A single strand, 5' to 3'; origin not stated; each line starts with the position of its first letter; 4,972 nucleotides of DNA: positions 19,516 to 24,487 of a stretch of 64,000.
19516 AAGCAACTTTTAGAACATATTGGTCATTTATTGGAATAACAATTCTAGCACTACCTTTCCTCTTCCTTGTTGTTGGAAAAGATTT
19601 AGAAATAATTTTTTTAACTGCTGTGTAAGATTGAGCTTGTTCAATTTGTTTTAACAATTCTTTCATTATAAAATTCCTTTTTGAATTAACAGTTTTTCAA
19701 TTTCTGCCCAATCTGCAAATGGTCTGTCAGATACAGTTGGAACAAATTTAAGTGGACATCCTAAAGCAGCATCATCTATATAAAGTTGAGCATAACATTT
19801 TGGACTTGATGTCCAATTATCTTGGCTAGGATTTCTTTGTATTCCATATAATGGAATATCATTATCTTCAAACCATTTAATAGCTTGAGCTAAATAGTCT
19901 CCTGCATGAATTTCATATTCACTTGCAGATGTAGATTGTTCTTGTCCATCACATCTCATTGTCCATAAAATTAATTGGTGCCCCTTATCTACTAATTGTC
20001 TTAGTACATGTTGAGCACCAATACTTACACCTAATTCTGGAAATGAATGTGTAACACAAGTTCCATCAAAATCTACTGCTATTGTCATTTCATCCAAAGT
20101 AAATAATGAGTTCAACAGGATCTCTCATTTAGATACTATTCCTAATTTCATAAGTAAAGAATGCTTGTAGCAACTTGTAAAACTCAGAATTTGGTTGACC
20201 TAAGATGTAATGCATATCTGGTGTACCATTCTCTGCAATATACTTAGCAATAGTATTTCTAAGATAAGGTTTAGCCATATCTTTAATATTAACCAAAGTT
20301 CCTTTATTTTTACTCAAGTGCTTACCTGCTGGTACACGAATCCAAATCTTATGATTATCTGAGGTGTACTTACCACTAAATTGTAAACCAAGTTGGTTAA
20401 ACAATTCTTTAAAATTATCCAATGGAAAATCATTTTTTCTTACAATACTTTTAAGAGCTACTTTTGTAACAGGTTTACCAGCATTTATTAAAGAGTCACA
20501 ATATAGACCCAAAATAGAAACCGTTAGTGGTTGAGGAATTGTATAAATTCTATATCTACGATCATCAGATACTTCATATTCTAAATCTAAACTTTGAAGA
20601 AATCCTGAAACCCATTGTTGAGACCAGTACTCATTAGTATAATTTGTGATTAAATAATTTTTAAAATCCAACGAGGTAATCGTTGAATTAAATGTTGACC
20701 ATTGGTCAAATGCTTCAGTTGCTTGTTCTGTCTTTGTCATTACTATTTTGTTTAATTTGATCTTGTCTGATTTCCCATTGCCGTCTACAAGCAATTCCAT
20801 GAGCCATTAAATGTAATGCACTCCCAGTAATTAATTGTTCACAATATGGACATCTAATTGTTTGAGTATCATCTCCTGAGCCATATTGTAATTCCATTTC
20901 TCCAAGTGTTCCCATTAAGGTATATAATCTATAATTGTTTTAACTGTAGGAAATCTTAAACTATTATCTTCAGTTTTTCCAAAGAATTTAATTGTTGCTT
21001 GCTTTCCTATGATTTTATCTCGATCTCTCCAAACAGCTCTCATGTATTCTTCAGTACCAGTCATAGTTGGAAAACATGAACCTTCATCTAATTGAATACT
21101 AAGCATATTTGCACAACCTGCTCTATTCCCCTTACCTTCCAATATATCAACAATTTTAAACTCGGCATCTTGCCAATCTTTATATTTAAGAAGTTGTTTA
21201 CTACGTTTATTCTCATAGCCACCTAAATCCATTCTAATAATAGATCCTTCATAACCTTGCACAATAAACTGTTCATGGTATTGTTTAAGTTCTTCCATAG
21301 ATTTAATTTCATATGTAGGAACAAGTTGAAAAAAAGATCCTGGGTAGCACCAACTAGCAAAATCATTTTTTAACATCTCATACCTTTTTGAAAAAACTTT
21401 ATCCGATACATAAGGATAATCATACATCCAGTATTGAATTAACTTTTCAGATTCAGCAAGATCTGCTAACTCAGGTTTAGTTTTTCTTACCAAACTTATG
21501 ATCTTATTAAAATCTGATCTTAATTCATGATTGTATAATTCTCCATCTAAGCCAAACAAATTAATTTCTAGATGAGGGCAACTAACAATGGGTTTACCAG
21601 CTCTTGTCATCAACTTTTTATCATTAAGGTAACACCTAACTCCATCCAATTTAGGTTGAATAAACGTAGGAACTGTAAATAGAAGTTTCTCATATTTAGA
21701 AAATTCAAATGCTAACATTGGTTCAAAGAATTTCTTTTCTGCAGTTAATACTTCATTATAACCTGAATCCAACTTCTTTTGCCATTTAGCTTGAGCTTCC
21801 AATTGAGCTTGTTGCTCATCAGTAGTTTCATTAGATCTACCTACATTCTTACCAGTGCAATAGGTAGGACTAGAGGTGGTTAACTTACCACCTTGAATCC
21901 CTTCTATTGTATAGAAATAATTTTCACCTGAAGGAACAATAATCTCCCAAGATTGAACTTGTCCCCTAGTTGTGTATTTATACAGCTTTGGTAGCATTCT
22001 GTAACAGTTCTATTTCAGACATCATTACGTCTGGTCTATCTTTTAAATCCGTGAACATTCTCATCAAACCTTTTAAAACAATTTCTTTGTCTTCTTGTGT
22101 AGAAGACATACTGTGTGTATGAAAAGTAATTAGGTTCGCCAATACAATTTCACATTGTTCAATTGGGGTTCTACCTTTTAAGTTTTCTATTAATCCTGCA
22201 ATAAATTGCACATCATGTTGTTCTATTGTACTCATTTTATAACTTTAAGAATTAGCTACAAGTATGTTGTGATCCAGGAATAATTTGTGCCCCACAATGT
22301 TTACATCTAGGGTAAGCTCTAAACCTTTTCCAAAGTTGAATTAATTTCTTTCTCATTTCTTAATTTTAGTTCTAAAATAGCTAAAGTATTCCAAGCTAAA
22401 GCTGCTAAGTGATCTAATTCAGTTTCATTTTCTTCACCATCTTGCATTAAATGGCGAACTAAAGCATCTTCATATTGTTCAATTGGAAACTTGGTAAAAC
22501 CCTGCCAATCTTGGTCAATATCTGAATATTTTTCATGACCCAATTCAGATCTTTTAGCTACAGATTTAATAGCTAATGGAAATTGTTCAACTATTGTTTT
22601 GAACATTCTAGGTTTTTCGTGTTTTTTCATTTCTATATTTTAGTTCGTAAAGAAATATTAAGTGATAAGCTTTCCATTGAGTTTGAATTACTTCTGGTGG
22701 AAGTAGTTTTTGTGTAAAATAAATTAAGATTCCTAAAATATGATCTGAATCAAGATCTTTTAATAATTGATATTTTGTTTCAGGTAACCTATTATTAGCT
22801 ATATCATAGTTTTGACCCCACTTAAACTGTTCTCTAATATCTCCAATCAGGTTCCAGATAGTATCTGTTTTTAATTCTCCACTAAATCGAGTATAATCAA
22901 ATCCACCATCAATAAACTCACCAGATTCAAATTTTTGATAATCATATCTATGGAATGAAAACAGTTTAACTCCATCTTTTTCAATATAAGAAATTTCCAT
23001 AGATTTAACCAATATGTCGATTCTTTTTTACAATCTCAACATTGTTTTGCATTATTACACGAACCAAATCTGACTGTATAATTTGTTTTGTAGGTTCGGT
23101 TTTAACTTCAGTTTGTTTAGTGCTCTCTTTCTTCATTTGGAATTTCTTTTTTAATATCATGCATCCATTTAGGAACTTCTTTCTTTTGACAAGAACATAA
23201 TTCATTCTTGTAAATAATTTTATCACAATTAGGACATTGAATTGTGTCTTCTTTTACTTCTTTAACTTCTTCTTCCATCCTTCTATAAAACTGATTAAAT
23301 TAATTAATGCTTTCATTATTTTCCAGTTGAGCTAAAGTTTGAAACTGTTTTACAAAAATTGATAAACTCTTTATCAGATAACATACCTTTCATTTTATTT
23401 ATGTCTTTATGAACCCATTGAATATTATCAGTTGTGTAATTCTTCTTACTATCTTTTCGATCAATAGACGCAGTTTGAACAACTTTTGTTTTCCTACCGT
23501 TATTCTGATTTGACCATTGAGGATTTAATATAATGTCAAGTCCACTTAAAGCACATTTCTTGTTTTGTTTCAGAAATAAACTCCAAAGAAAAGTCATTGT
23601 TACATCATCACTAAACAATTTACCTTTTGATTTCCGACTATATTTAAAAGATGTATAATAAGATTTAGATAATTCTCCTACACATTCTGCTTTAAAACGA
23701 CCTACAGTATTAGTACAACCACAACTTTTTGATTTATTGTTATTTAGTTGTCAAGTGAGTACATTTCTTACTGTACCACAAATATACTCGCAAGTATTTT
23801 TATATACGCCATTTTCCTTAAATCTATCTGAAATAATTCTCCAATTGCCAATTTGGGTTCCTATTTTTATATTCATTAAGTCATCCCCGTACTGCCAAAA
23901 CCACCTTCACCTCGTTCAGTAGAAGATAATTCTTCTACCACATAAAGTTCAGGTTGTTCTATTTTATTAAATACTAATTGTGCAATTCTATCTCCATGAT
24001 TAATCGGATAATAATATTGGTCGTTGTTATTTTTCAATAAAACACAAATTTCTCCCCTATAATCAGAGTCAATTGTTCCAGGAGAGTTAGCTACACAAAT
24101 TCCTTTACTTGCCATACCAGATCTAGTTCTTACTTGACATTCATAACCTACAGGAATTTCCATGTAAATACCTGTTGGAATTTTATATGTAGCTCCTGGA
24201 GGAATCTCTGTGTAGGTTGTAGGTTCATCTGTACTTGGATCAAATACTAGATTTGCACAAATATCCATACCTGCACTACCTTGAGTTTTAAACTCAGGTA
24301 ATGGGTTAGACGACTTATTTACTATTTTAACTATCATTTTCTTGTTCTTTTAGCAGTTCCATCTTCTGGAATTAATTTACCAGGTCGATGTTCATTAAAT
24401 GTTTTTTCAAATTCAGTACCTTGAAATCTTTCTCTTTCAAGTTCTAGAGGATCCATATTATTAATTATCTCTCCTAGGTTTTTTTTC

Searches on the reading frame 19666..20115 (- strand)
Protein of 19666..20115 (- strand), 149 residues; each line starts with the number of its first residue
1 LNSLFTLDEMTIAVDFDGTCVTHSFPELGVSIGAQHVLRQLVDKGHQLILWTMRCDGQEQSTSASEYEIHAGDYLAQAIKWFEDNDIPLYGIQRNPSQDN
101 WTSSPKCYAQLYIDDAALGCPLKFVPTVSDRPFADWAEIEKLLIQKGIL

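Call 14: search_protein_families(library=pfam, proteins=[window:19666-20115:-], max_evalue=0.01)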
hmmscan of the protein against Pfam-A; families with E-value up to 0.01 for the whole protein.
window:19666-20115:- (149 aa): 0 families

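Call 17: search_protein_families(library=phrogs, proteins=[window:19666-20115:-], max_evalue=0.001)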
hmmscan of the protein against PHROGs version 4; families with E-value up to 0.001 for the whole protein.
window:19666-20115:- (149 aa): 2 families
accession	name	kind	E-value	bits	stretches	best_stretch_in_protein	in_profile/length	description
phrog_1238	-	moron, auxiliary metabolic gene and host takeover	1.6e-31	110.1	1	4-147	17-136/155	phosphoheptose isomerase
phrog_24386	-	unknown function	2.5e-06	27.8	1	11-61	5-56/339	-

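Call 35: search_solved_structures(query=window:19666-20115:-, max_evalue=10, show_alignments=2)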
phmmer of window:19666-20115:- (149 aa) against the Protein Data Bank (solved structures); distinct sequences matched with E-value up to 10: 17.
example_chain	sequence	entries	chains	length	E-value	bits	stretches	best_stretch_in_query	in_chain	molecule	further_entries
2obb_A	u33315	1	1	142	3.1e-10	43.2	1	9-119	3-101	Hypothetical protein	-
8x5v_A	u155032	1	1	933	0.83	12.6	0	22-67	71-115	BlCas9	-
8c10_A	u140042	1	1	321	0.91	12.5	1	69-113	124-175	GH5 Cellulase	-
5h4d_A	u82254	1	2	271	1.4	11.9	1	35-136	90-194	NAD-dependent protein deacetylase sirtuin-3, mitochondrial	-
4fvt_A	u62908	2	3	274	1.4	11.9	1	35-136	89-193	NAD-dependent protein deacetylase sirtuin-3, mitochondrial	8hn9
5ytk_A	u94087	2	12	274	1.4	11.8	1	35-136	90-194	NAD-dependent protein deacetylase sirtuin-3, mitochondrial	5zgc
6iso_A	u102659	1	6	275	1.5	11.8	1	35-136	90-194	NAD-dependent protein deacetylase sirtuin-3, mitochondrial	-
9ktk_A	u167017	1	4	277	1.5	11.8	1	35-136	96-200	NAD-dependent protein deacetylase sirtuin-3, mitochondrial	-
4bn5_A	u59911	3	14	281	1.5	11.8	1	35-136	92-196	NAD-DEPENDENT PROTEIN DEACETYLASE SIRTUIN-3, MITOCHONDRIAL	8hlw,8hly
5d7n_A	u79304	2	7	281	1.5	11.8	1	35-136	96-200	NAD-dependent protein deacetylase sirtuin-3, mitochondrial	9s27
8ccw_A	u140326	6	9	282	1.5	11.8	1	35-136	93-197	NAD-dependent protein deacetylase sirtuin-3, mitochondrial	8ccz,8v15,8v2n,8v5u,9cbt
4c7b_A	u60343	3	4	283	1.5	11.8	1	35-136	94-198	NAD-DEPENDENT PROTEIN DEACETYLASE SIRTUIN-3, MITOCHONDRIAL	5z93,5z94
4fz3_A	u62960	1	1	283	1.5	11.8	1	35-136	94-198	NAD-dependent protein deacetylase sirtuin-3, mitochondrial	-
4bn4_A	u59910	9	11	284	1.6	11.7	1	35-136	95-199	NAD-DEPENDENT PROTEIN DEACETYLASE SIRTUIN-3, MITOCHONDRIAL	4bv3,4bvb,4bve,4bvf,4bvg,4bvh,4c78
3glr_A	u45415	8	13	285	1.6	11.7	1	35-136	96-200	NAD-dependent deacetylase sirtuin-3, mitochondrial | NAD-dependent protein deacetylase sirtuin-3, mitochondrial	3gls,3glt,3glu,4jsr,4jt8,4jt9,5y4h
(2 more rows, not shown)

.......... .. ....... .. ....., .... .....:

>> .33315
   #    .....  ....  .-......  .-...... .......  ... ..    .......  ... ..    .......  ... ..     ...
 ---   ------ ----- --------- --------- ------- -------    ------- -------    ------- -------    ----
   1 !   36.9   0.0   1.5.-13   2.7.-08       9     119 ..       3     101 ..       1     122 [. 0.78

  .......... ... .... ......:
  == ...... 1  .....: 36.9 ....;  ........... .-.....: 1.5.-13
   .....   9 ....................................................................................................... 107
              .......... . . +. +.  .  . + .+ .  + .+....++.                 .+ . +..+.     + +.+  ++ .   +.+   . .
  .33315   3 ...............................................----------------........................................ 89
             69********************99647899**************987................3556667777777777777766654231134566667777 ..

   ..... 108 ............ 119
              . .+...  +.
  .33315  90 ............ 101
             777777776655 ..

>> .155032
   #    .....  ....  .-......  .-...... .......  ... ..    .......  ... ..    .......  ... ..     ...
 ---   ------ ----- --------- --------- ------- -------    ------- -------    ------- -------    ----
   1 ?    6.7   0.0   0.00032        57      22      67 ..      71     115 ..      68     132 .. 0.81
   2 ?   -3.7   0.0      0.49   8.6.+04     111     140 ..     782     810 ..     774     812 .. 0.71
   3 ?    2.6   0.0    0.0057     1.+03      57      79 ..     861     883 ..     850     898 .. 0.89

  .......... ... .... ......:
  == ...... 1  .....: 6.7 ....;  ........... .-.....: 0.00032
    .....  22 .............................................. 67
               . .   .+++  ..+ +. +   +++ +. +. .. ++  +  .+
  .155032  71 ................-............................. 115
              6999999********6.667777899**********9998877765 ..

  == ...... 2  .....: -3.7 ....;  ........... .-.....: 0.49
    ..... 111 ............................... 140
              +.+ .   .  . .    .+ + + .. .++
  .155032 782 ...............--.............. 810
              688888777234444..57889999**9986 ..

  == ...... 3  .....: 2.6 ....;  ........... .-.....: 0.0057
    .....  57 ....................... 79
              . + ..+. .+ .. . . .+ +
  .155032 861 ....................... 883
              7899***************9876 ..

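Call 57: search_dna_similar(query=window:19666-20115:-, collection=phages, mode=protein, max_rows=25, rows=spread)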
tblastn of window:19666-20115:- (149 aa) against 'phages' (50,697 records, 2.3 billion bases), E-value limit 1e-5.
Records with a match: 179; places in all: 179; records where one place covers at least 80% of the query: 160.
Best place of each record, by identity: <60% 179.
By first word of the organism name: Klebsiella 41; Salmonella 26; Bacteroides 26; Prevotella 15; Porphyromonas 10; Bacillus 9; uncultured 8; Bacteriophage 8; Ralstonia 8; Dickeya 4; and 11 more.
By host as written in the record: - 27; Bacteroides intestinalis DSM 108646 24; Klebsiella pneumoniae 20; Prevotella sp. 15; Salmonella sp. 5; Salmonella enterica 5; Bacillus anthracis 5; Salmonella enterica subsp. enterica serovar Enteritidis PT1 4; and 51 more.
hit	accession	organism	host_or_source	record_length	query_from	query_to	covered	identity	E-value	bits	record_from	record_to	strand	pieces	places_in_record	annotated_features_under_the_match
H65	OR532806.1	Klebsiella phage RCIP0012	Klebsiella pneumoniae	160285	10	149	94%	55.0%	1e-43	158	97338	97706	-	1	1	hypothetical protein (x3)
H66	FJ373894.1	Shigella phage Ag3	Shigella boydii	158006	10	149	94%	54.3%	3e-41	150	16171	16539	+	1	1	orf00030: conserved hypothetical phage protein | orf00031: hypothetical phage protein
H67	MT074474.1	Salmonella phage aagejoakim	Salmonella enterica subsp. enterica ...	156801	8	149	95%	53.5%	3e-40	148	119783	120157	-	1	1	hypothetical protein (x3)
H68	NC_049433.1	Escherichia phage EP75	Escherichia sp.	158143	8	149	95%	53.5%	3e-40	148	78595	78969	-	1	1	phosphoheptose isomerase | hypothetical protein (x2)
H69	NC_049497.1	Salmonella phage Se-J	Salmonella enterica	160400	8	149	95%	53.5%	3e-40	148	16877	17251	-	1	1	phosphoheptose isomerase | hypothetical protein (x2)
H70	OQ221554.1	Bacteroides phage PhiCrAssBcn19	Bacteroides intestinalis DSM 108646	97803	9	149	95%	53.4%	2e-42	154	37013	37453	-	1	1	polynucleotide kinase/phosphatase | polynucleotide kinase | orotate/hypoxanthine phosphoribosyltransferase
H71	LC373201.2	Enterobacter phage EspM4VN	Enterobacter asburiae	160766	10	149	94%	53.6%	1e-42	155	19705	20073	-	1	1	hypothetical protein (x2)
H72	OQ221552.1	Bacteroides phage PhiCrAssBcn17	Bacteroides intestinalis DSM 108646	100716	9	149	95%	52.7%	7e-43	155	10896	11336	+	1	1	polynucleotide kinase/phosphatase | polynucleotide kinase | orotate/hypoxanthine phosphoribosyltransferase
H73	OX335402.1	Klebsiella phage cp18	Sewage and Seine river water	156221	10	143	90%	55.2%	1e-41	152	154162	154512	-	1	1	record has no annotation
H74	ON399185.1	Klebsiella phage T765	Klebsiella pneumoniae ST258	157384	10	143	90%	55.2%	2e-41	151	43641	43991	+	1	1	hypothetical protein (x2)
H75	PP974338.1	Klebsiella phage FKP10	Klebsiella pneumoniae ST307 ...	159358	10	143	90%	55.2%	2e-41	151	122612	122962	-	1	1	phosphoheptose isomerase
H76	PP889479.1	Klebsiella phage phi1_146029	Klebsiella pneumoniae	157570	10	147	93%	53.6%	5e-42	153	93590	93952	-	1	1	phosphoheptose isomerase | phosphoesterase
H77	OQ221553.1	Bacteroides phage PhiCrAssBcn18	Bacteroides intestinalis DSM 108646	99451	6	149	97%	51.0%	2e-41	151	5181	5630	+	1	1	polynucleotide kinase/phosphatase | DUF1599 domain-containing protein | orotate/hypoxanthine phosphoribosyltransferase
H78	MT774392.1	uncultured phage cr128_1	human feces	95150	10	149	94%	52.1%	6e-39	144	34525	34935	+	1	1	polynucleotide kinase/phosphatase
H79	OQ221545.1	Bacteroides phage PhiCrAssBcn10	Bacteroides intestinalis DSM 108646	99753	9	149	95%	50.7%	2e-40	148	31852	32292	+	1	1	polynucleotide kinase/phosphatase | polynucleotide kinase | orotate/hypoxanthine phosphoribosyltransferase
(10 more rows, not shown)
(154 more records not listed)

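Call 58: get_annotated_region(hit=H70, flank=4000)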
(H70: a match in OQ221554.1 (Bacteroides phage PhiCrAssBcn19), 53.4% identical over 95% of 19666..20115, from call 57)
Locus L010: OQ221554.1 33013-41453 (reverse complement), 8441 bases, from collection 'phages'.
description: Bacteroides phage PhiCrAssBcn19, partial genome.
organism: Bacteroides phage PhiCrAssBcn19 (NCBI taxid 3023101)
taxonomy: Viruses; Duplodnaviria; Heunggongvirae; Uroviricota; Caudoviricetes; Crassvirales; Steigviridae; Asinivirinae; Kehishuvirus
host: Bacteroides intestinalis DSM 108646; source: wastewater; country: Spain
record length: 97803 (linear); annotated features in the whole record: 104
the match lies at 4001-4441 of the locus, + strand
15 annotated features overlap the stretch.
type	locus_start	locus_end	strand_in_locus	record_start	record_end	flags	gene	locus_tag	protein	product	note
CDS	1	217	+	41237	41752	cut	-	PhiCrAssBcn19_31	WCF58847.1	aspartyl protease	-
CDS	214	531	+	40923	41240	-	-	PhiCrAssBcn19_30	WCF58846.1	hypothetical protein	-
CDS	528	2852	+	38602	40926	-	-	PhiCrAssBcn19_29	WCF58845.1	hypothetical protein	-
CDS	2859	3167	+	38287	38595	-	-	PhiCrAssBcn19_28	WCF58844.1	hypothetical protein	-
CDS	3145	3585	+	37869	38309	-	-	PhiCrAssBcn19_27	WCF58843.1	DUF1599 domain-containing protein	-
CDS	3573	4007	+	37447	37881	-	-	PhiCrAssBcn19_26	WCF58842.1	polynucleotide kinase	-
CDS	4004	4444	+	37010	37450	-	-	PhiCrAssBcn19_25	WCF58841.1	polynucleotide kinase/phosphatase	-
CDS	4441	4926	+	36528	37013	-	-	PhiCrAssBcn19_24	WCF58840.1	orotate/hypoxanthine phosphoribosyltransferase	-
CDS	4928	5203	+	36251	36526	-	-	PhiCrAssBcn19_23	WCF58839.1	zinc-ribbon protein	-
CDS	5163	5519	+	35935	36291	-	-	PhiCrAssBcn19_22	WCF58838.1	hypothetical protein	-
CDS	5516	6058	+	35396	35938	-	-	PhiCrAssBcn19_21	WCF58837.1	His-Xaa-Ser system radical SAM maturase HxsC-like protein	-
CDS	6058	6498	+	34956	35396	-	-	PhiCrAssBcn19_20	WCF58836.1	HicA toxin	-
CDS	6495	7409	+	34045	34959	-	-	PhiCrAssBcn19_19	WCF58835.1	thymidylate synthase, flavin-dependent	-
CDS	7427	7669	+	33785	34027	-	-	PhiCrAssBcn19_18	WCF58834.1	nuclear pore complex-type fold containing protein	-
CDS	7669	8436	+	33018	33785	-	-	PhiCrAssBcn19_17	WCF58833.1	Von Willebrand factor type A-like domain containing protein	-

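Call 59: get_annotated_region(hit=H78, flank=4000)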
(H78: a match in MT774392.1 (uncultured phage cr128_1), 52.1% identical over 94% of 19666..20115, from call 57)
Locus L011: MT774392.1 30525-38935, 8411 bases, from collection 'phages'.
description: Uncultured phage cr128_1, complete genome.
organism: uncultured phage cr128_1 (NCBI taxid 2772076)
taxonomy: Viruses; Duplodnaviria; Heunggongvirae; Uroviricota; Caudoviricetes; Crassvirales; Steigviridae; Asinivirinae; Mahlunavirus; Mahlunavirus rarus
host: -; source: human feces; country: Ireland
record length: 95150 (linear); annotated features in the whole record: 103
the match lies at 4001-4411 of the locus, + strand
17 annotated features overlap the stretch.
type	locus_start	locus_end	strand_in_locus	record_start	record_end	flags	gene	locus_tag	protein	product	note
CDS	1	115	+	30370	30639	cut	-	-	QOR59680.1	muconolactone isomerase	gp_25405; Muconolactone isomerase [phiCrAss001]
CDS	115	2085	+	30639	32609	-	-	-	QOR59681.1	DNA polymerase I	gp_25406; DNA polymerase I [phiCrAss001]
CDS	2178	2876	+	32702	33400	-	-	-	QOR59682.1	hypothetical protein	gp_25407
CDS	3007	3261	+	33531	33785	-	-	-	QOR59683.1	hypothetical protein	gp_25408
CDS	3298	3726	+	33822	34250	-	-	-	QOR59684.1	hypothetical protein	gp_25409; VOG4966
CDS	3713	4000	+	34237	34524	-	-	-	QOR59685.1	hypothetical protein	gp_25410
CDS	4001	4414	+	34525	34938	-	-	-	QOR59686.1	polynucleotide kinase/phosphatase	gp_25411; Polynucleotide kinase/Phosphatase [phiCrAss001]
CDS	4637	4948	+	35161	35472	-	-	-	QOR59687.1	hypothetical protein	gp_25412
CDS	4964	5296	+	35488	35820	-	-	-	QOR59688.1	hypothetical protein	gp_25413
CDS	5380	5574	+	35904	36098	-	-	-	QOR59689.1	hypothetical protein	gp_25414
CDS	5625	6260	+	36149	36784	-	-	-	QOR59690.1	hypothetical protein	gp_25415; VOG0244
CDS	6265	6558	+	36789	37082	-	-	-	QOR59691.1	hypothetical protein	gp_25416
CDS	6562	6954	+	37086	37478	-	-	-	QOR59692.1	hypothetical protein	gp_25417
CDS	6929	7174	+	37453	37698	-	-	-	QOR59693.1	thiol-disulfide isomerase and thioredoxin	gp_25418; thiol-disulfide isomerase and thioredoxin [Escherichia phage NJ01]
CDS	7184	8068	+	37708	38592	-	-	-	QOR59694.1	flavin-dependent thymidylate synthase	gp_25419; Thymidylate synthase, flavin-dependent [phiCrAss001]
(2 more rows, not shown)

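Call 92: search_protein_families(library=pfam, proteins=[L010:3573-4007:+], max_evalue=0.01)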
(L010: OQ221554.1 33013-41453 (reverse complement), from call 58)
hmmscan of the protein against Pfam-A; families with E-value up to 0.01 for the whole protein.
L010:3573-4007:+ (144 aa): 3 families
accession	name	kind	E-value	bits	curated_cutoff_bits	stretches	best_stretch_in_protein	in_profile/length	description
PF13671.12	AAA_33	-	2.7e-13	50.9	27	1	4-138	1-136/143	AAA domain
PF13173.12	AAA_14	-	0.0013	19.2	27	1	3-92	3-86/129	AAA domain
PF06414.18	Zeta_toxin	-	0.0014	18.6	22.3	1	2-75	16-101/199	Zeta toxin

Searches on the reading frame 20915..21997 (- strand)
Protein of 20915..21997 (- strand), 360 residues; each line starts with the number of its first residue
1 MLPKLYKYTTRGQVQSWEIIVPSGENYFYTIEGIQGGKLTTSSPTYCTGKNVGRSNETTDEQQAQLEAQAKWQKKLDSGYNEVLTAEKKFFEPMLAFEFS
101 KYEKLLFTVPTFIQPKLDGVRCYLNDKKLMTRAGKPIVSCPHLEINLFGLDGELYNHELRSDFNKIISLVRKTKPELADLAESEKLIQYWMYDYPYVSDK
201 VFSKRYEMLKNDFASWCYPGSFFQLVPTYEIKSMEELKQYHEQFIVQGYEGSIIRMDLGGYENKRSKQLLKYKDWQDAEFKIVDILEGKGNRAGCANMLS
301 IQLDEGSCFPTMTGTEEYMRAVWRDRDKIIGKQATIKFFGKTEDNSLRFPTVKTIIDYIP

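Call 14: search_protein_families(library=pfam, proteins=[window:20915-21997:-], max_evalue=0.01)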
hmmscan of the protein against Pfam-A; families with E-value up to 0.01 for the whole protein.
window:20915-21997:- (360 aa): 2 families
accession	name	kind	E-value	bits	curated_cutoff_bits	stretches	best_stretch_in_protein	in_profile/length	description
PF01068.26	DNA_ligase_A_M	-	8.6e-13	48.9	26.2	1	93-273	1-204/204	ATP dependent DNA ligase domain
PF14743.12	DNA_ligase_OB_2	-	1.6e-05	25.3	28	1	287-354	1-64/66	DNA ligase OB-like domain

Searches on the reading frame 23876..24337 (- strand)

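Call 18: search_protein_families(library=phrogs, proteins=[window:23876-24337:-], max_evalue=0.001)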
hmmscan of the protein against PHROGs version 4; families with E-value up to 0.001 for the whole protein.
window:23876-24337:- (153 aa): 2 families
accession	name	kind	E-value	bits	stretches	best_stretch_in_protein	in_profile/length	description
phrog_135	-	DNA, RNA and nucleotide metabolism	8.6e-55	188.1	1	8-151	153-290/463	dUTPase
phrog_1663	-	DNA, RNA and nucleotide metabolism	1.3e-08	35.3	1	35-131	104-201/303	dCTP deaminase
